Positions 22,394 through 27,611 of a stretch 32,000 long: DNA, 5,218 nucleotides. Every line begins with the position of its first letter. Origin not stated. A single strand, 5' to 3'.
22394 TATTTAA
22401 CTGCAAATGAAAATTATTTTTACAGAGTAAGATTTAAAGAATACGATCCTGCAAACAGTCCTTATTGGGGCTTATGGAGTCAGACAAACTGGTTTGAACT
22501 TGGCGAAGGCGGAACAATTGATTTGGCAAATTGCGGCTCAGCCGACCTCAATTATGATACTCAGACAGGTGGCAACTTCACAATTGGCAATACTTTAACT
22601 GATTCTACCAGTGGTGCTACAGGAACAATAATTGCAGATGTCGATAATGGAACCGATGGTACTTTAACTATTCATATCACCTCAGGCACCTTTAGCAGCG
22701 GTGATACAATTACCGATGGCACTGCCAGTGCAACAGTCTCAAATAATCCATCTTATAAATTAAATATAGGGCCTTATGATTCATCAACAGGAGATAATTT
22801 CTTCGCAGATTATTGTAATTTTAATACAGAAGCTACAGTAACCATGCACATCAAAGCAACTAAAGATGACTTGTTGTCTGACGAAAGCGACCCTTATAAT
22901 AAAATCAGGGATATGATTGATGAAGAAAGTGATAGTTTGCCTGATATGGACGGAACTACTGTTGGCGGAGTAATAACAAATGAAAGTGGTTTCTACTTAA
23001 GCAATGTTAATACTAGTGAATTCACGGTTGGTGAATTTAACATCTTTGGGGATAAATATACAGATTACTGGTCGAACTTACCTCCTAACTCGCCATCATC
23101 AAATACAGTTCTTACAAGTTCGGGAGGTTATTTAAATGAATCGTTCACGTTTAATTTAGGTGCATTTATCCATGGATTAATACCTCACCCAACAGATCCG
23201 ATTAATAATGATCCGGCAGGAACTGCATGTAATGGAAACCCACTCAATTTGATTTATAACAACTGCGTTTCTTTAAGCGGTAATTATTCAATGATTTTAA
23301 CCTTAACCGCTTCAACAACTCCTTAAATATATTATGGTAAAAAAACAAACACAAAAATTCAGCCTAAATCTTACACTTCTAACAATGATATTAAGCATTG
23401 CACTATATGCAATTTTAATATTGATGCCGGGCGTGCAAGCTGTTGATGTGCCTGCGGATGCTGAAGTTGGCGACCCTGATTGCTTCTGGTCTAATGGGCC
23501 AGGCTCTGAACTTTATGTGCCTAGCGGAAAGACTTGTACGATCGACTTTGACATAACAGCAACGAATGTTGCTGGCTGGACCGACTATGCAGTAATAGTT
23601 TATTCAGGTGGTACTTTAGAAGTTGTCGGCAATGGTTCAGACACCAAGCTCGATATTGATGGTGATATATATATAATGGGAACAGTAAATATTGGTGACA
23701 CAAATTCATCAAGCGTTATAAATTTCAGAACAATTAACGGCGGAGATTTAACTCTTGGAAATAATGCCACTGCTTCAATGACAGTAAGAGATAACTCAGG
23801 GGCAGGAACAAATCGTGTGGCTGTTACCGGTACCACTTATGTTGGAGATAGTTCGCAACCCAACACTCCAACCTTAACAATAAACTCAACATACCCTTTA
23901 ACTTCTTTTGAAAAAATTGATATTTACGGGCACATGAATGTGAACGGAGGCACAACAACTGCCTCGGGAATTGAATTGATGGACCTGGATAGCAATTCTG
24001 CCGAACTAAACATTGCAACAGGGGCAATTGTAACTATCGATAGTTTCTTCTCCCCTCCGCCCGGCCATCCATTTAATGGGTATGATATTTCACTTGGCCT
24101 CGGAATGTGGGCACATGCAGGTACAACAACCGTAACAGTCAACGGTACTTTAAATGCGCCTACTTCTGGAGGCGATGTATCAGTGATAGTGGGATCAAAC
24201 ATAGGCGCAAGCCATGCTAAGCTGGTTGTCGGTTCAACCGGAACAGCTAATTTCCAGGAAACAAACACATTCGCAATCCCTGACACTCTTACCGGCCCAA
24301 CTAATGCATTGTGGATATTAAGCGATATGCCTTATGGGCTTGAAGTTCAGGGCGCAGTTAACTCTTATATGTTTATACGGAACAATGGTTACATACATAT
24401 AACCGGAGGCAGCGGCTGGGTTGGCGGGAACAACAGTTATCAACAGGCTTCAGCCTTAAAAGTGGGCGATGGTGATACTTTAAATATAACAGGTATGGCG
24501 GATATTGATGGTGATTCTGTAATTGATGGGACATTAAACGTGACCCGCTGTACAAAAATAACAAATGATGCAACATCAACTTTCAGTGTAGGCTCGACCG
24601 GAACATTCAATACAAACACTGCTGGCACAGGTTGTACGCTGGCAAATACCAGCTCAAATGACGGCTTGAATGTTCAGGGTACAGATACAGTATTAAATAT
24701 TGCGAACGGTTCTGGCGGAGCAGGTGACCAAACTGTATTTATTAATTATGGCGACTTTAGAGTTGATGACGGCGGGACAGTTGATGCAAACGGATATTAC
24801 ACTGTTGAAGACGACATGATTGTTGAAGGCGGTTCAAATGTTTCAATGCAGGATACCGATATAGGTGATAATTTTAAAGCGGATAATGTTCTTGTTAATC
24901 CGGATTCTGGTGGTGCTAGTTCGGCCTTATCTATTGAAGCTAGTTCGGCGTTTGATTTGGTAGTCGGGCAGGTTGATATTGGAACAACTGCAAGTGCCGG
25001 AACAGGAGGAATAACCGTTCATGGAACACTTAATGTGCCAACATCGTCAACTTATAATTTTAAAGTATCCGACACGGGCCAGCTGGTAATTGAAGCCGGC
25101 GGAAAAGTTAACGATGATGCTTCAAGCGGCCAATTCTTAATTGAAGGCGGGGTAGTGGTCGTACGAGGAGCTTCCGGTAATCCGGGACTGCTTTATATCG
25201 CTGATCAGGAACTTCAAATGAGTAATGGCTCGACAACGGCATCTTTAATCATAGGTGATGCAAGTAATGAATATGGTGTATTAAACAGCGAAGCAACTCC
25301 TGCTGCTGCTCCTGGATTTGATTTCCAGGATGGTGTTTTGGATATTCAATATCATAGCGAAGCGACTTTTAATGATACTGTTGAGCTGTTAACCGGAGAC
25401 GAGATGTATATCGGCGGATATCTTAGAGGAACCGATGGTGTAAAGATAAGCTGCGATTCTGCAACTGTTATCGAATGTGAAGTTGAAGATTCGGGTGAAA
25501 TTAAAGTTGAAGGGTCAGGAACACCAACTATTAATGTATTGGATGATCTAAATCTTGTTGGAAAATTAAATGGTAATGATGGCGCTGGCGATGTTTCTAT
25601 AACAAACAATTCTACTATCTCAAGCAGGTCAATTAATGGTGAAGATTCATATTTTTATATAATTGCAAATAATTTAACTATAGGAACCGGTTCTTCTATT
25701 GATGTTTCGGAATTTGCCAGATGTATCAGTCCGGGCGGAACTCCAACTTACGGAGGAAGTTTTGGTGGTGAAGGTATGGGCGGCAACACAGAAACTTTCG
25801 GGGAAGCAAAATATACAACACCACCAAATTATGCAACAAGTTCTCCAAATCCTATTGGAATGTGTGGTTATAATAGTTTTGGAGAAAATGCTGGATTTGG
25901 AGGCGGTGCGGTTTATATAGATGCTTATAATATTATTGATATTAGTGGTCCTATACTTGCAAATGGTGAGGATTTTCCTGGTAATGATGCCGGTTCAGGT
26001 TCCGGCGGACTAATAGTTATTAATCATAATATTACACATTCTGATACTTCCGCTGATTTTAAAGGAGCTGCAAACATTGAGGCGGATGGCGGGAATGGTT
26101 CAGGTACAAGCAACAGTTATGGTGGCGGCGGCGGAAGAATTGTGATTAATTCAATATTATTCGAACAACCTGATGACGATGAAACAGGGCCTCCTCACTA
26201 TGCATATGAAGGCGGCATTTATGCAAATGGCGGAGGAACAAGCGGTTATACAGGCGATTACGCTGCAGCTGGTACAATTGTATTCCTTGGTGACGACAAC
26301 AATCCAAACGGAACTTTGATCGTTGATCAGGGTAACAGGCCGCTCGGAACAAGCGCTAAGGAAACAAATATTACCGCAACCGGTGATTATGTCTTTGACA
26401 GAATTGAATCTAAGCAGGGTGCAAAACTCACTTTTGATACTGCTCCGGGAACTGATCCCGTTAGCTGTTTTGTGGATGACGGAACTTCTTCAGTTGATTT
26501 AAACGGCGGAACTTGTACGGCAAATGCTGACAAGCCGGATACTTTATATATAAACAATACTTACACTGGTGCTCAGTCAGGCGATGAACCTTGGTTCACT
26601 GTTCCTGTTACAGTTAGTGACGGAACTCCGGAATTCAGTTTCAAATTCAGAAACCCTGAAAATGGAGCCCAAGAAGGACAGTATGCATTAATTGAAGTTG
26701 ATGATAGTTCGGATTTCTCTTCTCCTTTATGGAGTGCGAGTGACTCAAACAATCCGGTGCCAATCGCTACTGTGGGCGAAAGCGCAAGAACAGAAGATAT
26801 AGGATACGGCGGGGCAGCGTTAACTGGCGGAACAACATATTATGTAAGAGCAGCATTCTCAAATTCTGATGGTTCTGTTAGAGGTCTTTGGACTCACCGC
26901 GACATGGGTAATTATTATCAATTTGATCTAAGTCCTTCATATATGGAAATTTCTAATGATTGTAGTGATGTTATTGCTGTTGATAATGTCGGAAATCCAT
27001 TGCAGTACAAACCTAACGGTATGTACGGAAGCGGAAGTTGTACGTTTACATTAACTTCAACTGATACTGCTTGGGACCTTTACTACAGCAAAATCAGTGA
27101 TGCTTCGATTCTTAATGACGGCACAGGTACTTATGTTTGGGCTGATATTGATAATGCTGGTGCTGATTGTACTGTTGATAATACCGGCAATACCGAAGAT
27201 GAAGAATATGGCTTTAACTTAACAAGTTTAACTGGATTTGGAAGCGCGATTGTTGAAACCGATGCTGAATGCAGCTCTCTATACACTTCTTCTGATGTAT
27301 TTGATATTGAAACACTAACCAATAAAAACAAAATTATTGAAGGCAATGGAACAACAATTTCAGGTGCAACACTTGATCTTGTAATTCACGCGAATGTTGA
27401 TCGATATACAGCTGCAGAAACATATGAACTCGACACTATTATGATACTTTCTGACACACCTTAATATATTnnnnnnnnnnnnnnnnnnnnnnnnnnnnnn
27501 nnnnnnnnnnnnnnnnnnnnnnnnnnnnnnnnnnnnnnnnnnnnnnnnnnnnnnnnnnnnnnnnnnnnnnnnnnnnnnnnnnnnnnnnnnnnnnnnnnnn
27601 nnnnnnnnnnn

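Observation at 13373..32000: Operon of three abutting giant beta-solenoid-like surface proteins occupying 58% of the window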

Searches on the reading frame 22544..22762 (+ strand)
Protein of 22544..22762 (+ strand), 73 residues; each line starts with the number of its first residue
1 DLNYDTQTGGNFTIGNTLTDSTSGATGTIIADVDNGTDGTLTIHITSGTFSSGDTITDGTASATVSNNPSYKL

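Call 90: search_protein_families(library=pfam, proteins=[window:22544-22762:+], max_evalue=10)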
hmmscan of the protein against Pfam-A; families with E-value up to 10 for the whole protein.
seq(73 aa): 2 families
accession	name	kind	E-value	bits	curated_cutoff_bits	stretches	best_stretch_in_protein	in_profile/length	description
PF22042.2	EF-G_D2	-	0.0066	17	27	1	26-60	3-38/84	Elongation factor G domain 2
PF11220.13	DUF3015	-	0.31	11.4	25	1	14-52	12-50/142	Protein of unknown function (DUF3015)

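Call 91: search_protein_families(library=phrogs, proteins=[window:22544-22762:+], max_evalue=1)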
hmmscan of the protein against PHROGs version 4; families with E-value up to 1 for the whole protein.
seq(73 aa): 4 families
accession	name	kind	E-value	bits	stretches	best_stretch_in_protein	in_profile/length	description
phrog_9851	-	tail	0.00016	20.6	1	2-68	644-713/1092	tail fiber protein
phrog_358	-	unknown function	0.0021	16.3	1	3-62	462-516/2056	-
phrog_693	-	tail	0.0058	16.5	1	6-67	129-197/493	tail fiber protein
phrog_4406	-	head and packaging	0.098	10.2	1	15-66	985-1036/3231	virion structural protein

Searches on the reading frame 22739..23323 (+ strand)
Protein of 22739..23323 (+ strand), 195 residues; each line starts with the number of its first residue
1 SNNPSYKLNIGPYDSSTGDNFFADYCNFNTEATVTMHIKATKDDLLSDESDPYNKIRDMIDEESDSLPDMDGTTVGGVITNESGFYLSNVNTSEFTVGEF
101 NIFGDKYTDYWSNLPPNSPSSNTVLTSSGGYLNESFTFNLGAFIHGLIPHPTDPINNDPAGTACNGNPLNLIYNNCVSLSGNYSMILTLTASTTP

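Call 45: search_protein_families(library=pfam, proteins=[window:22751-23323:+], max_evalue=10)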
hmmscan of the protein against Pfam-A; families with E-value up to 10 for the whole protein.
seq(191 aa): 0 families

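Call 110: search_protein_families(library=ncbifam, proteins=[window:22739-23323:+], max_evalue=10)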
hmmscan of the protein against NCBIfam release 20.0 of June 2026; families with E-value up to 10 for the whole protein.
window:22739-23323:+ (195 aa): 0 families

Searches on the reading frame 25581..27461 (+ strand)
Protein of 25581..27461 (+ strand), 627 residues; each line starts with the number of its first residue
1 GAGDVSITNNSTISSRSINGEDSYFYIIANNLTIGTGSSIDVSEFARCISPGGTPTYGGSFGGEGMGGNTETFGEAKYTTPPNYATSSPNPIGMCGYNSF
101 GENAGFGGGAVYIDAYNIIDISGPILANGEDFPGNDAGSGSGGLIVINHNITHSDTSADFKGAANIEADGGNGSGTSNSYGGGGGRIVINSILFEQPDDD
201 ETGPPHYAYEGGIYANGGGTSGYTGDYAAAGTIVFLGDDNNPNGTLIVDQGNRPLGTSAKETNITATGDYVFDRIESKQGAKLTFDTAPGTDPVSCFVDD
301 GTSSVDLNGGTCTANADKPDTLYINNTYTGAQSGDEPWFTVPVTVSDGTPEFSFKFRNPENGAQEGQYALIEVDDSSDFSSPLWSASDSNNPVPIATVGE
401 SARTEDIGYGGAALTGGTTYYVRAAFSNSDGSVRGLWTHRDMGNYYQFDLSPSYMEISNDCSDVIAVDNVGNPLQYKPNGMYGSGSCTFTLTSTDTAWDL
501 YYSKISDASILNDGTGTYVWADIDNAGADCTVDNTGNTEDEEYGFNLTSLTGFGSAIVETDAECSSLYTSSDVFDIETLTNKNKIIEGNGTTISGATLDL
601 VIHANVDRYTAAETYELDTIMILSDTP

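Call 92: search_protein_representatives(alignment_id=A6)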
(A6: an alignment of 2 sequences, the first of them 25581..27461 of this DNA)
Query: 2 sequences, 814 profile positions. Proteins with E-value up to 0.001 (for the whole library): 142; up to 1e-10: 38; up to 1e-30: 23. The best 142 are listed.
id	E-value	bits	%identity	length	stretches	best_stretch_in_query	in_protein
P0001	0.0e+00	1512.7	-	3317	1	1-814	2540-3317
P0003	1.7e-196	671.9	-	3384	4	1-549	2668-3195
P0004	1.3e-161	556.5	-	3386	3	9-814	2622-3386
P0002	7.6e-159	547.3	-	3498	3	1-551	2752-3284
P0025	6.4e-132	458.2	-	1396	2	7-646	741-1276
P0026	1.7e-108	380.7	-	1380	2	15-634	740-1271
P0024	7.1e-102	358.9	-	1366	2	15-636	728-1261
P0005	4.7e-82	293.3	-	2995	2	1-549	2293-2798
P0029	1.9e-71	258.2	-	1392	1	8-638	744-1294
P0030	6.3e-65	236.6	-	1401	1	20-636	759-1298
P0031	1.1e-61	225.9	-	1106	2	1-548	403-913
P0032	1.7e-59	218.7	-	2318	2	25-579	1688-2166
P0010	2.4e-58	214.9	-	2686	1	29-562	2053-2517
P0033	2.8e-56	208.1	-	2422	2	4-550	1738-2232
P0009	1.2e-53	199.3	-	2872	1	1-556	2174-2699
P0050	1.2e-14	70.3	-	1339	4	21-307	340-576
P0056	1.4e-11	60.2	-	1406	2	13-324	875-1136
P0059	2.9e-10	55.9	-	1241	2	61-216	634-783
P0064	9.2e-09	50.9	-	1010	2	32-226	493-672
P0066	3.1e-08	49.1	-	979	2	34-214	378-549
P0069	5.9e-08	48.2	-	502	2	21-244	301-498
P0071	1.1e-07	47.3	-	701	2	14-248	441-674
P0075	5.2e-07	45.1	-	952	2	34-226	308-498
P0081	1.1e-06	44.0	-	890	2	33-254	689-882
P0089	7.6e-06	41.2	-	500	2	16-214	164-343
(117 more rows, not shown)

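Call 93: search_protein_families(library=pfam, proteins=[P0050, P0056, P0059, P0064, P0066, P0071, P0069, P0075, P0081, P0089], max_evalue=0.001)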
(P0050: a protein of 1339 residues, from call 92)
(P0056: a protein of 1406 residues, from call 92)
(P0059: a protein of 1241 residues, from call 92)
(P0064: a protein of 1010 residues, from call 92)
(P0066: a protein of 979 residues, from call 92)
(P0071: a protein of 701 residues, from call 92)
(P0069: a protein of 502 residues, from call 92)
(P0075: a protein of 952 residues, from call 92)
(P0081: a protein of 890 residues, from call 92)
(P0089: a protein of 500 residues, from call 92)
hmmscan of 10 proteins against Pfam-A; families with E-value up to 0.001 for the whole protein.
P0050 (1339 aa): 2 families
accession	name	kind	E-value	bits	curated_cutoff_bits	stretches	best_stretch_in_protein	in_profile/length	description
PF13620.12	CarboxypepD_reg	-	1.9e-08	35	32.3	1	1188-1240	2-58/82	Carboxypeptidase regulatory-like domain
PF13715.12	CarbopepD_reg_2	-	2.4e-05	24.7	32.2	1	1188-1240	1-54/88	CarboxypepD_reg-like domain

P0056 (1406 aa): 1 family
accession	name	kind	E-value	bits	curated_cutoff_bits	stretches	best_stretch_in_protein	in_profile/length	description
PF00932.25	LTD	-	2.7e-21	76.4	34.3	2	656-769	5-108/109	Lamin Tail Domain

P0059 (1241 aa): 1 family
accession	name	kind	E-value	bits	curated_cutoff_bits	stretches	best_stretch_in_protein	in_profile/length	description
PF12951.13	PATR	-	0.00026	21.4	27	1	94-116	1-23/30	Passenger-associated-transport-repeat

P0064 (1010 aa): 1 family
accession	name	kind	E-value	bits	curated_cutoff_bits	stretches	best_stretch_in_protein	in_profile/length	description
PF07595.18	Planc_extracel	-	8.3e-05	22.5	25.5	1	34-52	1-19/20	Planctomycete extracellular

P0066 (979 aa): 3 families
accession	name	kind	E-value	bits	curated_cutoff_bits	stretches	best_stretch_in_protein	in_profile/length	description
PF13385.13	Laminin_G_3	-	4e-13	50.2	27.6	1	83-256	13-148/151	Concanavalin A-like lectin/glucanases superfamily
PF10162.14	G8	-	1.8e-09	38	22.9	1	289-352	1-64/124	G8 domain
PF02210.31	Laminin_G_2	-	3.5e-05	24.7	22.9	1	153-250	46-125/126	Laminin G domain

P0071 (701 aa): 1 family
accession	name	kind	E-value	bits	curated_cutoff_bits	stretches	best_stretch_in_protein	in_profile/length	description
PF10162.14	G8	-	7.9e-05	23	22.9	1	52-121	1-73/124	G8 domain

P0069 (502 aa): 0 families

P0075 (952 aa): 0 families

P0081 (890 aa): 1 family
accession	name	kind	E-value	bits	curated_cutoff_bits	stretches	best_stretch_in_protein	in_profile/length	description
PF14252.11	DUF4347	-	1.2e-47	162.1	24.6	1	73-227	1-155/164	Domain of unknown function (DUF4347)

P0089 (500 aa): 0 families

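Call 123: search_solved_structures(query=window:25581-27461:+, max_evalue=1)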
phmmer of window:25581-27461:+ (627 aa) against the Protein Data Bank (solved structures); distinct sequences matched with E-value up to 1: 0.

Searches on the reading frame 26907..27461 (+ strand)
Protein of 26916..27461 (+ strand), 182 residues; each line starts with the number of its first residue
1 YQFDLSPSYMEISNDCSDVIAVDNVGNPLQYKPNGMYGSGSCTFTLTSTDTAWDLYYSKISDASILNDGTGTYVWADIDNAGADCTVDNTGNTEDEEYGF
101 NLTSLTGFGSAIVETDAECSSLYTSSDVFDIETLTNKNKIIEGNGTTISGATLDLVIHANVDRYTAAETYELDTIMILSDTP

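Call 45: search_protein_families(library=pfam, proteins=[window:26931-27461:+], max_evalue=10)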
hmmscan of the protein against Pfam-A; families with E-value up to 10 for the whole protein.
seq(177 aa): 0 families

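Call 108: search_solved_structures(query=A5, max_evalue=10)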
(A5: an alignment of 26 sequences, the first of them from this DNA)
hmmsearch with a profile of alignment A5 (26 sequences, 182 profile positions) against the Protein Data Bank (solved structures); distinct sequences matched with E-value up to 10: 3.
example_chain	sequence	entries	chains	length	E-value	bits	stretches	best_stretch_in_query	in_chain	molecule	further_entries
1ks4_A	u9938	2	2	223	0.099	15.8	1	110-176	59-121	Endoglucanase A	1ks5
9g8n_M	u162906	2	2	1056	0.4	13.8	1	36-124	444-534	DIS3-like exonuclease 1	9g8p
9g8m_M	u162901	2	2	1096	0.43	13.7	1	36-124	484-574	DIS3-like exonuclease 1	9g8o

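Call 110: search_protein_families(library=ncbifam, proteins=[window:26916-27461:+], max_evalue=10)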
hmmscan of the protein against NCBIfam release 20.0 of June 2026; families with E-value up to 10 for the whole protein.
window:26916-27461:+ (182 aa): 2 families
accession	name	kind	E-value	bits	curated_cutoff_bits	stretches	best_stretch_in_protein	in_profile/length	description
NF038125.1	PEP_CTERM_THxN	subfamily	0.081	12.5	85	1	111-158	63-110/246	THxN family PEP-CTERM protein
NF041825.1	hydrophobin_BslA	equivalog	0.11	12.2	250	1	29-83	67-124/178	biofilm surface layer hydrophobin BslA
